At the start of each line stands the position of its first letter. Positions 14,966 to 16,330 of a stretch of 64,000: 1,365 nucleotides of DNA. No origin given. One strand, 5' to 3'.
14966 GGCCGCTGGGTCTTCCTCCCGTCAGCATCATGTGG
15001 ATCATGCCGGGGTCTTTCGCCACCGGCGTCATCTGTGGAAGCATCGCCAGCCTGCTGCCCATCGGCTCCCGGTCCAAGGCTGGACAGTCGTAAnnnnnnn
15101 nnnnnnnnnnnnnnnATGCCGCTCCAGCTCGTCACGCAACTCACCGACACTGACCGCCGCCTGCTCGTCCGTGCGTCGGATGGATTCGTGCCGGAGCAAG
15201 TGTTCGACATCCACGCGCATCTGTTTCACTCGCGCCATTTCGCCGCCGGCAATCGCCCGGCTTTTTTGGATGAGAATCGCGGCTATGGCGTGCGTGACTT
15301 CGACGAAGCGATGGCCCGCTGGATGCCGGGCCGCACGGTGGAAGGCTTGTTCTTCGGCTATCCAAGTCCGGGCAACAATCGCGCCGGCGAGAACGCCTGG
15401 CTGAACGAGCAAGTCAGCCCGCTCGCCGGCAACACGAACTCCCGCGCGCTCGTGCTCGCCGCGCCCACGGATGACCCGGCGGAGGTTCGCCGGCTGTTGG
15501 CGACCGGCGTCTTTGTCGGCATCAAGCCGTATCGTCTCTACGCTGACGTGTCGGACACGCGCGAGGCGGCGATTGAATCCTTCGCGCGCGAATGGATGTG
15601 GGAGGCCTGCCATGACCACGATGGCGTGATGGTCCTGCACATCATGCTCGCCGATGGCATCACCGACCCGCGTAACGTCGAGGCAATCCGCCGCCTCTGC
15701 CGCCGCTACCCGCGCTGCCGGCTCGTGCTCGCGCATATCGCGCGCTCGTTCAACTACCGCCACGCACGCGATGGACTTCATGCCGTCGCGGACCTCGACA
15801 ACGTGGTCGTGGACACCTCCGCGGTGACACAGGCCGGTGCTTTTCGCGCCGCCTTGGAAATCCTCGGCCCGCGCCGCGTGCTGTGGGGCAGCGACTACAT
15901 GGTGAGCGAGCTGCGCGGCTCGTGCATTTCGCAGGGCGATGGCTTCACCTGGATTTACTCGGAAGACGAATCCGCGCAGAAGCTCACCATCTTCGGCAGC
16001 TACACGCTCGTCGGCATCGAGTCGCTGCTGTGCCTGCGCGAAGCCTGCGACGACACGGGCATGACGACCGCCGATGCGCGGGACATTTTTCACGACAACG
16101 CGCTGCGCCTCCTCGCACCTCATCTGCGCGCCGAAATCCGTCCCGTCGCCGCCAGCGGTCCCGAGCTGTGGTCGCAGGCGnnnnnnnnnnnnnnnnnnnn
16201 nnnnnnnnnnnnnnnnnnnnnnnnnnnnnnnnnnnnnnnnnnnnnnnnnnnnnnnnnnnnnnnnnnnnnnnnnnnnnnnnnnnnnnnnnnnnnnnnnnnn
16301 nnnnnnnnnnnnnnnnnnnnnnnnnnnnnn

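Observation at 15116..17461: Unusual single-polypeptide fusion of an amidohydrolase_2 domain and a GSA-like class III PLP enzyme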

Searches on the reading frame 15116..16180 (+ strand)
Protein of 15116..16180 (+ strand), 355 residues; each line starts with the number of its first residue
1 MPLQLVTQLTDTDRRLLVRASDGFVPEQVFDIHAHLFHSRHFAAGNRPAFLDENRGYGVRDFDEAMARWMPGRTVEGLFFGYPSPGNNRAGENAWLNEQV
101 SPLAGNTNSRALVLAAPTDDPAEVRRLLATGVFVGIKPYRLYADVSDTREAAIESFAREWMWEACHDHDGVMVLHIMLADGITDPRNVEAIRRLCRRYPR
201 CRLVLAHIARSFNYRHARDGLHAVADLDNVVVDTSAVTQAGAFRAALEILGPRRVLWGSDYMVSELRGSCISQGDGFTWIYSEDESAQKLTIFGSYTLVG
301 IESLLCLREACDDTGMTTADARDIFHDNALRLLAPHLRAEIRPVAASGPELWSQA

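Call 11: search_solved_structures(query=window:15116-16180:+, max_evalue=1, show_alignments=3)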
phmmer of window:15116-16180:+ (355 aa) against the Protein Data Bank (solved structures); distinct sequences matched with E-value up to 1: 12.
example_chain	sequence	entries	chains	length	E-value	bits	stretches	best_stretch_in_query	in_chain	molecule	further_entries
4icm_A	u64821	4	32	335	0.014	17.6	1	229-263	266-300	5-carboxyvanillate decarboxylase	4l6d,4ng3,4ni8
9jzr_d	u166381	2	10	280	0.15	14.3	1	227-263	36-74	Lhcb-d | LhcbG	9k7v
3cjp_A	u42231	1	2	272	0.4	12.9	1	187-267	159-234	Predicted amidohydrolase, dihydroorotase family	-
3o7l_B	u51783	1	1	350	0.5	12.6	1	190-266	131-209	cAMP-dependent protein kinase catalytic subunit alpha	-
5vlb_A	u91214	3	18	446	0.52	12.5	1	155-225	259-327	Histidinol dehydrogenase, chloroplastic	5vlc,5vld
4dfy_A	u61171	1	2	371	0.84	11.8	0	190-266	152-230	cAMP-dependent protein kinase catalytic subunit alpha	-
1smh_A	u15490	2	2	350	0.95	11.6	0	191-266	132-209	cAMP-Dependent Protein Kinase, alpha-catalytic subunit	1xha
2gu8_A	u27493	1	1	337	0.96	11.6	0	190-265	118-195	CAMP-dependent protein kinase, alpha-catalytic subunit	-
7e11_A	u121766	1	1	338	0.96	11.6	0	190-265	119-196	cAMP-dependent protein kinase catalytic subunit alpha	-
4o21_A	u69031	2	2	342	0.97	11.6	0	190-265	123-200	cAMP-dependent protein kinase catalytic subunit alpha | cAMP-dependent protein kinase catalytic subunit alpha.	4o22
6mm5_E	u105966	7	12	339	0.97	11.6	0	190-265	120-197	cAMP-dependent protein kinase catalytic subunit alpha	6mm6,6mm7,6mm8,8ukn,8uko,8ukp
3pvb_A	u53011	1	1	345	1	11.6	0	190-265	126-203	cAMP-dependent protein kinase catalytic subunit alpha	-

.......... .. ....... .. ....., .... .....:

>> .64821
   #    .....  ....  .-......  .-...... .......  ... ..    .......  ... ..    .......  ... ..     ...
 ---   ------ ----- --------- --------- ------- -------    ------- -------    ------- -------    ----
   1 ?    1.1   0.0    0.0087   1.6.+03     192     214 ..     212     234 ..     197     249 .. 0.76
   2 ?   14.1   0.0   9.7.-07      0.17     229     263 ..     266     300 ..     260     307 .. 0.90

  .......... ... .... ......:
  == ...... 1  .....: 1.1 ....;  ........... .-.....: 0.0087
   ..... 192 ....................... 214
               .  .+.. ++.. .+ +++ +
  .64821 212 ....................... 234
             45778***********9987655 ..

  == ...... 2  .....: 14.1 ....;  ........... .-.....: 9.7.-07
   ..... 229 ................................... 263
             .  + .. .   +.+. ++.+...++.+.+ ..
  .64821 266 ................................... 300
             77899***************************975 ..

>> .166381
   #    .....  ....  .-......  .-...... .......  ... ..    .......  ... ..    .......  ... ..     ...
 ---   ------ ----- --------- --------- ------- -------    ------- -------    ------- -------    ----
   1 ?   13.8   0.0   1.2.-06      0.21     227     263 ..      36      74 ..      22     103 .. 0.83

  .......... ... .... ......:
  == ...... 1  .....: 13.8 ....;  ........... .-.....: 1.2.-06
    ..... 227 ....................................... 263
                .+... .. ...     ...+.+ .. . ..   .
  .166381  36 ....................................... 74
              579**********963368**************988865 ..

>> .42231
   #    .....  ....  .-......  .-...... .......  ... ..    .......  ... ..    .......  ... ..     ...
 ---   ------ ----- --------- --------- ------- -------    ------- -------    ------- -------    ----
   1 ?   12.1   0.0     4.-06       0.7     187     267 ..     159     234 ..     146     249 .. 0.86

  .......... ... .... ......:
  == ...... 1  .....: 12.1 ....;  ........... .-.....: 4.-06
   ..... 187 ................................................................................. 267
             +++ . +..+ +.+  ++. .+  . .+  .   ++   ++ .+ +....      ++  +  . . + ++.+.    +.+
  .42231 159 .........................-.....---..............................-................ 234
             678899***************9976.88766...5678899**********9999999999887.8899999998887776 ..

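Call 31: find_related_loci(query=A2, collection=genome_contigs, flank=10000)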
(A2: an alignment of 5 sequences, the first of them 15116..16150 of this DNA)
Query A2 (345 aa) in genome_contigs; peptide patterns used: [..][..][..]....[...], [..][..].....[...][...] (x = any residue, [..] = any of these).
238 stretches matched a pattern; 207 encode a relative of the query (tblastn E <= 1e-3); the best 80 are kept; 80 distinct loci.
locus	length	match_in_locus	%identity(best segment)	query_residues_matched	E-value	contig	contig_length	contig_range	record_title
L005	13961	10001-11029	81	1-343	0e+0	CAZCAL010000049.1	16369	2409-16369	MAG TPA_asm: uncultured Verrucomicrobiaceae bacterium isolate binchicken_co326_175 genome assembly, contig: NODE_1730_le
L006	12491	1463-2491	81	1-343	0e+0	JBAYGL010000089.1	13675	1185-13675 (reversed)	MAG: Limisphaerales bacterium isolate SO_2016_GW1_124 scaffold07872_OW334_2016, whole genome shotgun sequence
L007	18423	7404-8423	81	1-343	0e+0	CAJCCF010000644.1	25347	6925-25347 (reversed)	MAG: uncultured Verrucomicrobia bacterium isolate Loc090116-7m_bin-1039 genome assembly, contig: bin-1039:644/774, whole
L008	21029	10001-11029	81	1-343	0e+0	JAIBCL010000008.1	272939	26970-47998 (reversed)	MAG: Verrucomicrobiaceae bacterium isolate SSF29 NODE_348_length_272939_cov_41.947862, whole genome shotgun sequence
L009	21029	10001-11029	80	1-343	0e+0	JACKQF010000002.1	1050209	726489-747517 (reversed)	MAG: Verrucomicrobiaceae bacterium isolate HK-STAS-VERR-13 HK-STAS-VERR-13_2, whole genome shotgun sequence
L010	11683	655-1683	79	1-343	0e+0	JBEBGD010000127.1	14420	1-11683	MAG: Chthoniobacteraceae bacterium isolate ASF_13 NODE_2261_length_14420_cov_5.176105, whole genome shotgun sequence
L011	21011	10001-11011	81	1-337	0e+0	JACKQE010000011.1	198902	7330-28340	MAG: Akkermansiaceae bacterium isolate HK-STAS-VERR-12 HK-STAS-VERR-12_11, whole genome shotgun sequence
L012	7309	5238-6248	80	1-337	0e+0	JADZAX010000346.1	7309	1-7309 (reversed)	MAG: Verrucomicrobiales bacterium isolate SJ642 c_000001014042, whole genome shotgun sequence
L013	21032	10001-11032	78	1-343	0e+0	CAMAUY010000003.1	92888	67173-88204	MAG: Akkermansia muciniphila isolate AH-24oct19-145 genome assembly, contig: AH-24oct19-C303, whole genome shotgun seque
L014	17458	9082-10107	77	1-342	0e+0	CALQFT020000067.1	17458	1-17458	MAG: Opitutus sp. GAS368 isolate HRS-HS12-bin-184 genome assembly, contig: HRSG-H12-C3666, whole genome shotgun sequence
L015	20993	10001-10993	80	1-335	0e+0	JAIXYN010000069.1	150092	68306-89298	MAG: Verrucomicrobiaceae bacterium isolate D8_MAG_00016 pond_D8_MAG_00016_000000000020, whole genome shotgun sequence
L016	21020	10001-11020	77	1-344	0e+0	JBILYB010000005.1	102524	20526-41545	MAG: Prosthecobacter sp. isolate ME2018-11-08GD_3300042940_group8_bin26 Rohwer_bin2789_scaffold_92_c1, whole genome shot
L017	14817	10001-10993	80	1-335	0e+0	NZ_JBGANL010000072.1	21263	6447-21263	MAG: Prosthecobacter sp. isolate MAG_MBR_H10.39 MBRH10-39_opera_contig_8465, whole genome shotgun sequence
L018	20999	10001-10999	79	1-337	0e+0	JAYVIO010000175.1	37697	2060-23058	MAG: Verrucomicrobiales bacterium isolate GL51_DN_metabinner_8 GL51_DN_metabinner_8_174, whole genome shotgun sequence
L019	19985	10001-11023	77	1-345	0e+0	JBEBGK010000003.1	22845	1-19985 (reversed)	MAG: Chthoniobacteraceae bacterium isolate ASF_20 NODE_973_length_22845_cov_3.027345, whole genome shotgun sequence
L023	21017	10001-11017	79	1-343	0e+0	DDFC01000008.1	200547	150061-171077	MAG TPA_asm: Verrucomicrobiaceae bacterium UBA1938 UBA1938_contig_1982, whole genome shotgun sequence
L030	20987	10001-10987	79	1-333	0e+0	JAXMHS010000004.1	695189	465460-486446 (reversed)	MAG: Verrucomicrobiaceae bacterium isolate STL-VER10 C2.107.fa-4, whole genome shotgun sequence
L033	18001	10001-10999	77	1-337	2e-180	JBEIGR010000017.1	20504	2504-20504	MAG: Verrucomicrobiaceae bacterium isolate Sample-102-S76-bin-161 Sample_102_S76-bin_161-k141_398057, whole genome shotg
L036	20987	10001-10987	79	1-333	2e-180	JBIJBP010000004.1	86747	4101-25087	MAG: Prosthecobacter sp. isolate ME2006-08-08D7_3300042516_group2_bin8 Rohwer_bin2775_scaffold_51_c1, whole genome shotg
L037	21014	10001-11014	77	1-341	2e-180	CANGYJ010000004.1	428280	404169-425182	MAG: Verrucomicrobiaceae bacterium isolate RE-18aug17-261 genome assembly, contig: RE-18aug17-C10, whole genome shotgun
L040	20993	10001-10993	78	1-335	2e-179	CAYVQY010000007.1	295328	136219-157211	MAG TPA_asm: uncultured Brevifollis sp. isolate SRP329715_co2_144 genome assembly, contig: NODE_45_length_295328_cov_18.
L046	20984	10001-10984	79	1-332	4e-179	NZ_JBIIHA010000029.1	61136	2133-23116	MAG: Prosthecobacter sp. isolate ME2001-07-30D7pf_3300042309_group1_bin138 Rohwer_bin2770_scaffold_157_c1, whole genome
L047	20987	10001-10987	78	3-335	8e-179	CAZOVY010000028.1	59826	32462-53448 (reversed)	MAG TPA_asm: uncultured Brevifollis sp. isolate binchicken_co186_323 genome assembly, contig: NODE_448_length_59826_cov_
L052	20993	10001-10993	79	1-335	1e-178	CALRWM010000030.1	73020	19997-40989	MAG: Prosthecobacter debontii isolate JJ-ME9A6-316-5-m2-bin106 genome assembly, contig: JJ-ME9A6-316-C120, whole genome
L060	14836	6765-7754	77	3-336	1e-177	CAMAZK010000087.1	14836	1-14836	MAG: Akkermansia muciniphila isolate MiH-14oct19-163 genome assembly, contig: MiH-14oct19-C8325, whole genome shotgun se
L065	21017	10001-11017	76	1-343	7e-175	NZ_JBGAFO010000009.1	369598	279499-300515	MAG: Prosthecobacter sp. isolate MAG_MBR_H125.48 MBRH125-48_opera_contig_203, whole genome shotgun sequence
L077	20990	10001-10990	78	1-334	5e-179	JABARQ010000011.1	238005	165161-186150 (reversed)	MAG: Prosthecobacter sp. isolate Bin_70R c_000000000244, whole genome shotgun sequence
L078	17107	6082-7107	64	1-345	2e-150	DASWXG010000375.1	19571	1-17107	MAG TPA_asm: Prosthecobacter sp. isolate SMAG_U3678 k141_644871, whole genome shotgun sequence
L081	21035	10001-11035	60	1-345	3e-140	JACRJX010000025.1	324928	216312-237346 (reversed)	MAG: Verrucomicrobia bacterium isolate NC_groundwater_1840_Pr3_B-0.1um_61_25 SR-2_scaffold_141_1471256, whole genome sho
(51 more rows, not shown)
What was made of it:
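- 207 species-level genomes matched in the GTDB scan; the 80 kept are all Verrucomicrobiota (call 31).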

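Call 34: search_solved_structures(query=A1, max_evalue=10, show_alignments=4)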
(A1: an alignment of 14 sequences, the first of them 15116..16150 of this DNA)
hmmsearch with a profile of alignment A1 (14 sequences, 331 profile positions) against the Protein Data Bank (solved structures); distinct sequences matched with E-value up to 10: 33.
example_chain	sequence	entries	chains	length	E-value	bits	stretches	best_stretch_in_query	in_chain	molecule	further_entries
3cjp_A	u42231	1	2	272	4.1e-06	29.2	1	183-258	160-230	Predicted amidohydrolase, dihydroorotase family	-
2f6k_A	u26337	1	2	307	3.6e-05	26.1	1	188-263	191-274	metal-dependent hydrolase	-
3ij6_A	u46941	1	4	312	0.00026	23.3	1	190-259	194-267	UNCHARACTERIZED METAL-DEPENDENT HYDROLASE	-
4dlf_A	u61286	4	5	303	0.0015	20.8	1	236-260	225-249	Amidohydrolase 2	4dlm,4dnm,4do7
3s4t_A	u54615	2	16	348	0.0055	18.9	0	223-259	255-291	Amidohydrolase 2 | Gamma-resorcylate decarboxylase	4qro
6uvz_A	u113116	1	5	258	0.009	18.2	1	192-263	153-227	Amidohydrolase 2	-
7wkm_A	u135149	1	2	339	0.018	17.3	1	223-260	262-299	Amidohydrolase 2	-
7wmb_A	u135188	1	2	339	0.018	17.3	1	223-260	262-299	Amidohydrolase 2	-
7wjr_A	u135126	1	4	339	0.018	17.3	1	223-260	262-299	2,3-dihydroxybenzoate decarboxylase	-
7a19_A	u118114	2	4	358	0.021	17.1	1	223-261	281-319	Amidohydrolase 2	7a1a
7wkl_A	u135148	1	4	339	0.023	16.9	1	223-260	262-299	Amidohydrolase 2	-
6jqw_A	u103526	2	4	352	0.074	15.2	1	223-260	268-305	Salicylate decarboxylase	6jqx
6e6i_A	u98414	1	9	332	0.079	15.1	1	191-257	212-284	2,2',3-trihydroxy-3'-methoxy-5,5'-dicarboxybiphenyl meta-cleavage compound hydrolase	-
8h41_A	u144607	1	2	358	0.079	15.1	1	223-260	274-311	Salicylate decarboxylase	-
5vn5_A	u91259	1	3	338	0.082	15.1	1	191-257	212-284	2,2',3-trihydroxy-3'-methoxy-5,5'-dicarboxybiphenyl meta-cleavage compound hydrolase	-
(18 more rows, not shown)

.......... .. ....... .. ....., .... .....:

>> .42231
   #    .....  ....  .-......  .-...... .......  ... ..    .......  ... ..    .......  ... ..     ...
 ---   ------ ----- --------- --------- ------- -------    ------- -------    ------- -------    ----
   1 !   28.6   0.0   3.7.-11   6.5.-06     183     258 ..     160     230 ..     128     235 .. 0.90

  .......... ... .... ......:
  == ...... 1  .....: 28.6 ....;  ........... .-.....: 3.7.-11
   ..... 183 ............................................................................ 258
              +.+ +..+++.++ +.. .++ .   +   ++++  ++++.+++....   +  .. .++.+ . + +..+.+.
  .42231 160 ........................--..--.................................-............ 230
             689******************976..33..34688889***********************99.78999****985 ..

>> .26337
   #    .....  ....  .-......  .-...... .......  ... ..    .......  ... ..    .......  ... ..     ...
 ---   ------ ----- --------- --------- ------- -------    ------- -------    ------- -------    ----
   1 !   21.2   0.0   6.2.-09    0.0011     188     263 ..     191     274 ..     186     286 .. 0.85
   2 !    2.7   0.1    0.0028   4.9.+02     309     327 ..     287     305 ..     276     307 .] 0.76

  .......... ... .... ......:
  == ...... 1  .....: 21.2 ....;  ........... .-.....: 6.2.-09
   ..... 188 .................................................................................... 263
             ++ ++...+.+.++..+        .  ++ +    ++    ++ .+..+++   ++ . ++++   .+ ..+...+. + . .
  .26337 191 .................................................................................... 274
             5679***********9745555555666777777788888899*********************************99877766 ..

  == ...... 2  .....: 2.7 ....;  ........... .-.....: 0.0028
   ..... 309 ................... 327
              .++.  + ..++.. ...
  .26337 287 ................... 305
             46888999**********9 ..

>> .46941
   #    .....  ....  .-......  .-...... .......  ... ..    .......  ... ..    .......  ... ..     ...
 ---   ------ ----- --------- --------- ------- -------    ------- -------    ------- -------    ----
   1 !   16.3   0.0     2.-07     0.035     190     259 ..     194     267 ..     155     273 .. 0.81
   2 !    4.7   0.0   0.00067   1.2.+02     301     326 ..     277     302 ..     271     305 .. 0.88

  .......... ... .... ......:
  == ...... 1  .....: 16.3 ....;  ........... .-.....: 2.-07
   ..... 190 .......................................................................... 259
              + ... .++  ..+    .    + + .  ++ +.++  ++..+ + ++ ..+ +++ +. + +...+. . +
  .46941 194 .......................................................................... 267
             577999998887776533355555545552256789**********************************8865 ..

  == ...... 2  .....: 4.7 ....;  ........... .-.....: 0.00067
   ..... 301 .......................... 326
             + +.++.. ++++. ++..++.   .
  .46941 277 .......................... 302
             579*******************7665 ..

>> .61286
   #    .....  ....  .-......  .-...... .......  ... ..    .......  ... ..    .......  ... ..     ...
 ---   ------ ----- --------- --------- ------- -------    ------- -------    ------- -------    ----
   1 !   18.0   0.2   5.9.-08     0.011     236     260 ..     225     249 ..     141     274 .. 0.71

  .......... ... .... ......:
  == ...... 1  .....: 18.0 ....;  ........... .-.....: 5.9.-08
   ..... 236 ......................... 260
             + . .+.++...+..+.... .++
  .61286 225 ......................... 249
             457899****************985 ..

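Call 36: search_protein_families(library=pfam, proteins=[L030:5200-6873:+, L052:18058-19104:+, L060:13858-14836:+, L030:18616-19428:-, L017:12355-13749:+, L065:16008-16652:+, L023:20364-20903:+, L040:5867-6958:+, L046:3139-3954:-, L040:20088-20993:-], max_evalue=0.01)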
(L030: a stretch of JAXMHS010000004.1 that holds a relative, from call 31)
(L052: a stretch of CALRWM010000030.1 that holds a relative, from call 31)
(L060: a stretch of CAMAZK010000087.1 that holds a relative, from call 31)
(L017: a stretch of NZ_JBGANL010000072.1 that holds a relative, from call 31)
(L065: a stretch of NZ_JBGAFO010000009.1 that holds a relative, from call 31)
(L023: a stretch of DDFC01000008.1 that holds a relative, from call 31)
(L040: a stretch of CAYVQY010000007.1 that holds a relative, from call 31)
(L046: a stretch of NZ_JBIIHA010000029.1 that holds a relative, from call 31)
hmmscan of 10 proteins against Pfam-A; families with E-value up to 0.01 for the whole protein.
L030:5200-6873:+ (557 aa): 1 family
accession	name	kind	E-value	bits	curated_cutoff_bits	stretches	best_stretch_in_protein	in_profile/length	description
PF13753.12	SWM_repeat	-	0.0089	16.7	27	0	435-477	10-55/86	Putative flagellar system-associated repeat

L052:18058-19104:+ (348 aa): 9 families
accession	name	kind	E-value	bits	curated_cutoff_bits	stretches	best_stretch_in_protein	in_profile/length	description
PF01344.31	Kelch_1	-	9.8e-26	89.4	20.1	3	66-107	8-45/46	Kelch motif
PF24681.1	Kelch_KLHDC2_KLHL20_DRC7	-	2.6e-20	73.1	50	2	165-331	7-176/221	KLHDC2/KLHL20/DRC7 Kelch-repeats domain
PF13964.12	Kelch_6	-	3.8e-20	71.6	25.3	2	268-309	6-48/50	Kelch motif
PF24996.1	NANM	-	1.6e-19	70.4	45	2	197-299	42-140/350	N-acetylneuraminate epimerase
PF13418.12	Kelch_4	-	3.8e-16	59.2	21.6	3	265-309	3-49/49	Galactose oxidase, central domain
PF13415.12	Kelch_3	-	3.8e-14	52.9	22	2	69-115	1-44/48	Galactose oxidase, central domain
PF07646.21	Kelch_2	-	3.7e-13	49.2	21.3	1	62-104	4-44/48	Kelch motif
PF24981.1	Beta-prop_ATRN-LZTR1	-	4.9e-13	49.4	50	1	182-322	119-269/289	Attractin/LZTR1 beta-propeller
PF25210.1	Kelch_FKB95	-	1.6e-11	44.8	70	1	215-302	37-121/268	FKB95, Kelch-repeats domain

L060:13858-14836:+ (326 aa): 1 family
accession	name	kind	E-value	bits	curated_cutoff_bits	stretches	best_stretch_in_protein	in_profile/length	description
PF04909.20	Amidohydro_2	-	8.3e-18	65.6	26.4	1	17-295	1-260/289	Amidohydrolase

L030:18616-19428:- (270 aa): 1 family
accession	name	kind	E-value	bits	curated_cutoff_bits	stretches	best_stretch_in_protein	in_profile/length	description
PF03328.21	HpcH_HpaI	-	1.4e-27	96.9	25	1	23-239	6-215/221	HpcH/HpaI aldolase/citrate lyase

L017:12355-13749:+ (464 aa): 1 family
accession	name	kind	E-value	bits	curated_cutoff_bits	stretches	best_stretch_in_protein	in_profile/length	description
PF13229.12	Beta_helix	-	2.3e-05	24.5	25.9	1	162-273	44-149/158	Right handed beta helix region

L065:16008-16652:+ (214 aa): 0 families

L023:20364-20903:+ (179 aa): 0 families

L040:5867-6958:+ (363 aa): 3 families
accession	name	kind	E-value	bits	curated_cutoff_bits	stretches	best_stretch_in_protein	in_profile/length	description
PF13088.12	BNR_2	-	4e-21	76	31.4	1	59-336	8-275/277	BNR repeat-like domain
PF15902.12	Sortilin-Vps10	-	2.1e-06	27.2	33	1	206-350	4-146/446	Sortilin, neurotensin receptor 3,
PF02012.26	BNR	-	1.6e-05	24.6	27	0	206-216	1-11/12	BNR/Asp-box repeat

L046:3139-3954:- (271 aa): 0 families

L040:20088-20993:- (301 aa): 4 families
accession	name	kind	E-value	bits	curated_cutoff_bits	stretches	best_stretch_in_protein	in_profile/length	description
PF22725.1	GFO_IDH_MocA_C3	-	4.9e-19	69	27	1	100-222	2-124/124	GFO/IDH/MocA C-terminal domain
PF01408.29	GFO_IDH_MocA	-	3e-11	44.5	24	1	2-90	31-119/120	Oxidoreductase family, NAD-binding Rossmann fold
PF02894.22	GFO_IDH_MocA_C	-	3.7e-09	37.1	22.9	1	109-299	7-217/218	Oxidoreductase family, C-terminal alpha/beta domain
PF22685.1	Gal80p_C-like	-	0.0039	17.8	29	0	97-189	1-95/152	Gal80p, C-terminal domain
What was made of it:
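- Tried and rejected: I considered a sialic-acid locus, given NanM-like, BNR_2 and SSF genes (call 36).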
